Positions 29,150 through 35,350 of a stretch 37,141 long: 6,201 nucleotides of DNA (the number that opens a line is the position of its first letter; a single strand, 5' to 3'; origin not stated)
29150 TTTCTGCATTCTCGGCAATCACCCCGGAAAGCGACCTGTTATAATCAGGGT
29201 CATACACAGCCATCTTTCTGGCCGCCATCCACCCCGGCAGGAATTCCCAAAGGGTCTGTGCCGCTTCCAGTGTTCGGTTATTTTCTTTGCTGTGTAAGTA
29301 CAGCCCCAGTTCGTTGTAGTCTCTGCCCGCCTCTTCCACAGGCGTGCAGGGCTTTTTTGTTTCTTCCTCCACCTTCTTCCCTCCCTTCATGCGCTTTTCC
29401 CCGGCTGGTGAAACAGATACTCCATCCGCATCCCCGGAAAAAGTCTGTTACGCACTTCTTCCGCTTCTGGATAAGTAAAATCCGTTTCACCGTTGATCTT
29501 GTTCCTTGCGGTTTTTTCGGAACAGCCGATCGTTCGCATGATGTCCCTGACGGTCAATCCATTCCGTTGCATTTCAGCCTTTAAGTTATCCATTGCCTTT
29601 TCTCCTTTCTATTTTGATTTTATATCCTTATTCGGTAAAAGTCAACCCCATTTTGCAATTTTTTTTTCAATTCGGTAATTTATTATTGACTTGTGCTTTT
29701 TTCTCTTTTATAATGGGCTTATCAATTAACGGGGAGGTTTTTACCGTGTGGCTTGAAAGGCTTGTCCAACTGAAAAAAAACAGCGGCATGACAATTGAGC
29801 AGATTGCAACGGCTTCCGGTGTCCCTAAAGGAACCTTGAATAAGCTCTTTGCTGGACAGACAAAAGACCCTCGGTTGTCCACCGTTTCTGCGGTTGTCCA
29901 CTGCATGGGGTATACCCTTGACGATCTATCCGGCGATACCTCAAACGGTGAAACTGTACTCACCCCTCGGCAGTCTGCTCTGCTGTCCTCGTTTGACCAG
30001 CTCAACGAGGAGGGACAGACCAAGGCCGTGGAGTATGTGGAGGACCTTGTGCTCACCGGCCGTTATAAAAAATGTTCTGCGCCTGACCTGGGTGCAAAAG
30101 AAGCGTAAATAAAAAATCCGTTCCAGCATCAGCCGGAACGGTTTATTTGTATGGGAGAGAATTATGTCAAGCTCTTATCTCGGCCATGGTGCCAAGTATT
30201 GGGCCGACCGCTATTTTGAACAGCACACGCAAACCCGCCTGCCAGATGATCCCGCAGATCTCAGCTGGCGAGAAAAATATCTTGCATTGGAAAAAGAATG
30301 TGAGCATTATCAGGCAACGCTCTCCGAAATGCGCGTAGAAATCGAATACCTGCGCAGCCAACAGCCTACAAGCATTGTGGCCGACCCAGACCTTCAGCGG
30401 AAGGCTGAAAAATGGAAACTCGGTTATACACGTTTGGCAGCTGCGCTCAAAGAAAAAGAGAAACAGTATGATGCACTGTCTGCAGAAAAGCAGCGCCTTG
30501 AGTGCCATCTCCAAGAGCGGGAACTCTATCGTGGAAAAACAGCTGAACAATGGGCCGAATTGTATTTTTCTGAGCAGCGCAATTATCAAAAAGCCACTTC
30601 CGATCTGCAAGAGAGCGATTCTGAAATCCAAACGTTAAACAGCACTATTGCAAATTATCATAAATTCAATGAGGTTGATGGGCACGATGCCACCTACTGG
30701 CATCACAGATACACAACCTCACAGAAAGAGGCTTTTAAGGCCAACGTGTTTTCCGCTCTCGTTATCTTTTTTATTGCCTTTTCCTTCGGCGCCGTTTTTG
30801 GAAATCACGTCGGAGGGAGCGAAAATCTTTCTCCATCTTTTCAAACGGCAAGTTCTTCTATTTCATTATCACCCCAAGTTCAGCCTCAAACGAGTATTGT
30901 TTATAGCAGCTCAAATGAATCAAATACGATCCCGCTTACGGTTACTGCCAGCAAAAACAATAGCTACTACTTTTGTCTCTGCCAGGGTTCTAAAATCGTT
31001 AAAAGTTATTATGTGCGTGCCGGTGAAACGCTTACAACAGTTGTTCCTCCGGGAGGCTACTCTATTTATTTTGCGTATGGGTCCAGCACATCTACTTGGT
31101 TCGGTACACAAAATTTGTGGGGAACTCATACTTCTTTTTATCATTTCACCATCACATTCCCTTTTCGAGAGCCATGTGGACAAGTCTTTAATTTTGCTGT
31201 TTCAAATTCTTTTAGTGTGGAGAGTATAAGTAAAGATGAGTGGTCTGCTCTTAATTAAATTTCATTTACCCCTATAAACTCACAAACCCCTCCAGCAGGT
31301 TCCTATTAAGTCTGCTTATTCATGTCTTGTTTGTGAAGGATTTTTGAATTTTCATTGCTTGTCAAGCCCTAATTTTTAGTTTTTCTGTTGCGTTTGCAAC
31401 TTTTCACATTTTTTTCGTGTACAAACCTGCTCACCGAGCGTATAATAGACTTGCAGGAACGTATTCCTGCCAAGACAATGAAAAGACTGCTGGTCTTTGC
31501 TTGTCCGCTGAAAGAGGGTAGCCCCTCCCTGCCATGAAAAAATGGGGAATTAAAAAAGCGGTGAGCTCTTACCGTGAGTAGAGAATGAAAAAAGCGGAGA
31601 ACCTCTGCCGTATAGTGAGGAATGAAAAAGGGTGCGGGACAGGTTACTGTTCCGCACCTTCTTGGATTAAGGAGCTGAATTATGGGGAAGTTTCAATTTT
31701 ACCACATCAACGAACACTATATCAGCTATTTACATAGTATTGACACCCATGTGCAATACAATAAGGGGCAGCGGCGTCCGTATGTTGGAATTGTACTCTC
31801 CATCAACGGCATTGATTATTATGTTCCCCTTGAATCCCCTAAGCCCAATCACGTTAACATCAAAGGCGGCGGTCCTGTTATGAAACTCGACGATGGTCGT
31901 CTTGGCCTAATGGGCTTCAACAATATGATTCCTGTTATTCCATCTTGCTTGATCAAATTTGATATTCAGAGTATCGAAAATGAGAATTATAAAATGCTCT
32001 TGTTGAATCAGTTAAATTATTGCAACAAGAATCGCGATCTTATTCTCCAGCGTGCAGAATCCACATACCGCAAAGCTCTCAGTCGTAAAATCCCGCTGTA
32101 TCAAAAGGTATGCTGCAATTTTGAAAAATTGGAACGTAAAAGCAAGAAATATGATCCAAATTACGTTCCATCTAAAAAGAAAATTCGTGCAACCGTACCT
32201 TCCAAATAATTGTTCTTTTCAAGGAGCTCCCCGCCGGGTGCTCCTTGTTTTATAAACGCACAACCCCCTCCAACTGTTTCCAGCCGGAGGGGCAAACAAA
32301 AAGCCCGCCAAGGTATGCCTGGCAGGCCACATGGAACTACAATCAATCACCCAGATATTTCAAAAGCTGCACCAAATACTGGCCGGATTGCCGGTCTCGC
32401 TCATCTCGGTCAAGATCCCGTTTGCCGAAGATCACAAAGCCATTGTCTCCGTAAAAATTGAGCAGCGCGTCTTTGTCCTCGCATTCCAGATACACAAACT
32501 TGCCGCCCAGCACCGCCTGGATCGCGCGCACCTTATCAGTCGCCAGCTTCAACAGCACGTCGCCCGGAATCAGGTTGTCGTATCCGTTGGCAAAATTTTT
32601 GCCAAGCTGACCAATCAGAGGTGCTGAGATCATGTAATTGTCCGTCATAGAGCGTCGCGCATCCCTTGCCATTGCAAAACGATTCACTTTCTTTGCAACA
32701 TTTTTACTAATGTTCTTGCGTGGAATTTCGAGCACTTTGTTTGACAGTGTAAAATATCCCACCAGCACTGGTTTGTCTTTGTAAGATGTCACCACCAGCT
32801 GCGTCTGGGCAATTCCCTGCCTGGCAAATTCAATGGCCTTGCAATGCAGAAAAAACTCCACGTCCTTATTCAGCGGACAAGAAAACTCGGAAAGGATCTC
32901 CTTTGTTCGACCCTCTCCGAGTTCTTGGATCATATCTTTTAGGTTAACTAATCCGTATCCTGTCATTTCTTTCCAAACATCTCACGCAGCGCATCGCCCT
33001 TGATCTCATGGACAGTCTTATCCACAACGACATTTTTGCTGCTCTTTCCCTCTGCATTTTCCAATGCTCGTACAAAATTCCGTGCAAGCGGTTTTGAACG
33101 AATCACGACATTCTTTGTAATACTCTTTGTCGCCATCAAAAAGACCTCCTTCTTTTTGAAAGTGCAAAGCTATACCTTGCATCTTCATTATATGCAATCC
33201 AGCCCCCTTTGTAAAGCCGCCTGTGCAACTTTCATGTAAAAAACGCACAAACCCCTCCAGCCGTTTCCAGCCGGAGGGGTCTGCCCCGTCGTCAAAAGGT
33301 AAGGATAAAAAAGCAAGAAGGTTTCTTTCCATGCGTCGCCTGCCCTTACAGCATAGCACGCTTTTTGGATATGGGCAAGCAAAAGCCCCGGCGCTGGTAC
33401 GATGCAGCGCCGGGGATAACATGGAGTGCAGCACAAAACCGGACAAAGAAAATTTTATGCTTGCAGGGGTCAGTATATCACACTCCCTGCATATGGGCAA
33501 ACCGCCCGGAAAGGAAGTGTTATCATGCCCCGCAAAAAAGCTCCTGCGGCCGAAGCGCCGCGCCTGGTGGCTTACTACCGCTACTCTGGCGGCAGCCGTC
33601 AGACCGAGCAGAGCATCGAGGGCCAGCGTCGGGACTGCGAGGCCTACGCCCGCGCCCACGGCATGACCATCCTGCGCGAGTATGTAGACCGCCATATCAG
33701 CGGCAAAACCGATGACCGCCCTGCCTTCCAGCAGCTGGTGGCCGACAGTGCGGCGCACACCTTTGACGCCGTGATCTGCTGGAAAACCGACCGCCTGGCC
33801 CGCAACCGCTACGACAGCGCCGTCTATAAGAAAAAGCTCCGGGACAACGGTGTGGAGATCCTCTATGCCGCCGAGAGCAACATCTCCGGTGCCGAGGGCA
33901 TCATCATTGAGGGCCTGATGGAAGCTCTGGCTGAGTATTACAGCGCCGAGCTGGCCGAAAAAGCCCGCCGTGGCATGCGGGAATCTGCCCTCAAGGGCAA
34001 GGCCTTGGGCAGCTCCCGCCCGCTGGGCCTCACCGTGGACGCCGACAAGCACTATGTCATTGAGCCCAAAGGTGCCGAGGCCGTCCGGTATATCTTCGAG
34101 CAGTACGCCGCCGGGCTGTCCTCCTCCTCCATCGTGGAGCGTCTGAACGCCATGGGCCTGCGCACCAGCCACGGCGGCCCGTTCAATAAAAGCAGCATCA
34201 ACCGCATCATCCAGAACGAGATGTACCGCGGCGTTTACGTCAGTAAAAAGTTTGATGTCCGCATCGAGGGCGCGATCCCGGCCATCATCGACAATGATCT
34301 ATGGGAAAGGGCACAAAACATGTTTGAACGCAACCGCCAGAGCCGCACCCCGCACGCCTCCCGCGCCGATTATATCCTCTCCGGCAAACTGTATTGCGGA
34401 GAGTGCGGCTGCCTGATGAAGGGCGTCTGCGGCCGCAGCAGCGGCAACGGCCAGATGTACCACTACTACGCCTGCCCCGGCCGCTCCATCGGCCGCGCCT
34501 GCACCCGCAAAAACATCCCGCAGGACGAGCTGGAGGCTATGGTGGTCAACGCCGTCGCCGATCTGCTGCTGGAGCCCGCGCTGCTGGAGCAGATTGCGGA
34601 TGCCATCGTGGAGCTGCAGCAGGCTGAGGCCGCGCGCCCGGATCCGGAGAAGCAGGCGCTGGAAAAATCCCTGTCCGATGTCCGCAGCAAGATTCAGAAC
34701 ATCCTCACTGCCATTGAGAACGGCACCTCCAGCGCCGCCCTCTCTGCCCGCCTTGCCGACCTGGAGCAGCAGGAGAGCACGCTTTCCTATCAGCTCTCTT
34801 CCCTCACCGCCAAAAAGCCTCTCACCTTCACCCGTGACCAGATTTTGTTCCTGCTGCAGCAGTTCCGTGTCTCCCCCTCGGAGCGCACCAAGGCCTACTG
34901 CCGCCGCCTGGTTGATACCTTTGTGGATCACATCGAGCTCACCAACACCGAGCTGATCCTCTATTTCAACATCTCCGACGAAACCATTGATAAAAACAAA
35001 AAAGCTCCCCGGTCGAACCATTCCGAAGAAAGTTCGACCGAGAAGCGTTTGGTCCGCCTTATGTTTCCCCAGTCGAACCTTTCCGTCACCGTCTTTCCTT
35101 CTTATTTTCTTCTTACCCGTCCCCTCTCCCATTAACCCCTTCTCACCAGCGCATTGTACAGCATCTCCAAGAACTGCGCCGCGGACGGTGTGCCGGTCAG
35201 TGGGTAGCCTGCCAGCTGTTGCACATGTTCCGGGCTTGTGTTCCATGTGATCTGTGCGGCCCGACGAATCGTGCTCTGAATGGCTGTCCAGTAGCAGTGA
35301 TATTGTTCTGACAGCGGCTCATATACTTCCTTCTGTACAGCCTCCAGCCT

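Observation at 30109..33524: AT-rich cargo island between repressor and integrase, built from cassettes bounded by a reused ~39-bp hairpin repeat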

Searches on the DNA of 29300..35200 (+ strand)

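Call 15: search_dna_similar(query=window:29300-35200:+, collection=phages, mode=distant, max_rows=30)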
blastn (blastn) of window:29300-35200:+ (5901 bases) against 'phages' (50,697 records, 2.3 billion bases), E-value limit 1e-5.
Records with a match: 6; places in all: 6; records where one place covers at least 80% of the query: 0.
Best place of each record, by identity: 60-80% 6.
By first word of the organism name: Faecalibacterium 3; Bacteriophage 3.
By host as written in the record: - 3; Faecalibacterium prausnitzii 2; Faecalibacterium sp. L2-61 1.
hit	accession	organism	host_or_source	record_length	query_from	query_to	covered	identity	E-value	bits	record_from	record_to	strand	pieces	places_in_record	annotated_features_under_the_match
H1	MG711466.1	Faecalibacterium phage FP_Toutatis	Faecalibacterium prausnitzii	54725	4261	5757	25%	68.6%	5e-153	550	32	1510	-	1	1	large serine recombinase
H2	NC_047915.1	Faecalibacterium phage FP_Toutatis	Faecalibacterium prausnitzii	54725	4261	5757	25%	68.6%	5e-153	550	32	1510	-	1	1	integrase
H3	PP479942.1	Faecalibacterium phage Lelie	Faecalibacterium sp. L2-61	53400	4262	5761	25%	67.7%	3e-131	477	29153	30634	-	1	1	resolvase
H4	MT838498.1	Bacteriophage sp.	human fecal samples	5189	4490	4702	4%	67.7%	2e-7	66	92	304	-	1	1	record has no annotation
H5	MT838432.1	Bacteriophage sp.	human fecal samples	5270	4406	4522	2%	71.8%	2e-6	64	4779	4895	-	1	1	record has no annotation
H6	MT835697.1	Bacteriophage sp.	human fecal samples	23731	4402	4515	2%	71.9%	2e-6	63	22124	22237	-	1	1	record has no annotation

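Call 44: search_rna_families(source=window, start=31250, end=33560, threshold=evalue, max_evalue=1)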
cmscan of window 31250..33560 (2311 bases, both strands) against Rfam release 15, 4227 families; matches with E-value up to 1: 1.
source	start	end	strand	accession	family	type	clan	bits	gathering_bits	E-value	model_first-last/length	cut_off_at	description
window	32013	32245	+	RF02590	Spy1186876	Gene; sRNA;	-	17.3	208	0.77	1-243/243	no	S. pyogenes small RNA 1186876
